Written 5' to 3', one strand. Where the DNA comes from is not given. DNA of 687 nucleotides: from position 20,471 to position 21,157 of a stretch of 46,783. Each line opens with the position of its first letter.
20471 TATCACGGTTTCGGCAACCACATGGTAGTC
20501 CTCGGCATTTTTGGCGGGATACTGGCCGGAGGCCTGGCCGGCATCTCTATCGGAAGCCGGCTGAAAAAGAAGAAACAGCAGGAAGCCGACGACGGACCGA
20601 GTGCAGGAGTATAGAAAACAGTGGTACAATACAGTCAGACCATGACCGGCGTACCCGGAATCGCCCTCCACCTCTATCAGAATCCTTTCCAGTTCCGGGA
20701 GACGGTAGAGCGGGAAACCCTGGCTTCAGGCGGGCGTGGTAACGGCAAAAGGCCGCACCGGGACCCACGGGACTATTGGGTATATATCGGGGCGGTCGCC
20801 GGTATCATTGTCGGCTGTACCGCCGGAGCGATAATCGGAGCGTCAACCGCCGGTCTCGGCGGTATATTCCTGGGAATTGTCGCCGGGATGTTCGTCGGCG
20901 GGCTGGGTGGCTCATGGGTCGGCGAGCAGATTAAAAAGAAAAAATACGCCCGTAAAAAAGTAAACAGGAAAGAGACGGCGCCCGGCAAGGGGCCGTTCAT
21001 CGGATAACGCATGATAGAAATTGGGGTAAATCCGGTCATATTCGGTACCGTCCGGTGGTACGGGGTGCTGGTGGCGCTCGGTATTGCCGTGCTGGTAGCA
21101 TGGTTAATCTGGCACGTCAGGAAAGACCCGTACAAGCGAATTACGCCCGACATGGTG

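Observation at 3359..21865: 18-gene co-directional envelope supercluster: 10 lipoproteins and 5 membrane proteins in paralogous families, with LuxE/LuxC in the middle and lgt at the end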

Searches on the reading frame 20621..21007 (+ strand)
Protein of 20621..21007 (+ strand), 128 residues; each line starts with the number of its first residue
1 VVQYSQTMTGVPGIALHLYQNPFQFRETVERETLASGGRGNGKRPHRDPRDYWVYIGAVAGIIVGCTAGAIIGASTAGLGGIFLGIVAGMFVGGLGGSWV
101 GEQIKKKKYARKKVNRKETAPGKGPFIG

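Call 5: search_protein_families(library=pfam, proteins=[window:20621-21007:+], max_evalue=0.01)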
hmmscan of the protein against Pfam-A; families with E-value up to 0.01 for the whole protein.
window:20621-21007:+ (128 aa): 0 families

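Call 44: search_protein_families(library=ncbifam, proteins=[window:20621-21007:+], max_evalue=0.01)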
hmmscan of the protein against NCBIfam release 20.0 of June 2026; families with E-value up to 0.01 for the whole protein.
window:20621-21007:+ (128 aa): 2 families
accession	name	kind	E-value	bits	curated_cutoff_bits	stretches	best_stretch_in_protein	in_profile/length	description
NF008437.0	PRK11280.1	equivalog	0.0024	17.7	99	1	59-109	71-121/179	hypothetical protein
NF053611.1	YiaD_Gzip_OmpA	equivalog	0.0073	16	175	1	60-110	27-77/206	YiaD family glycine zipper/OmpA-like lipoprotein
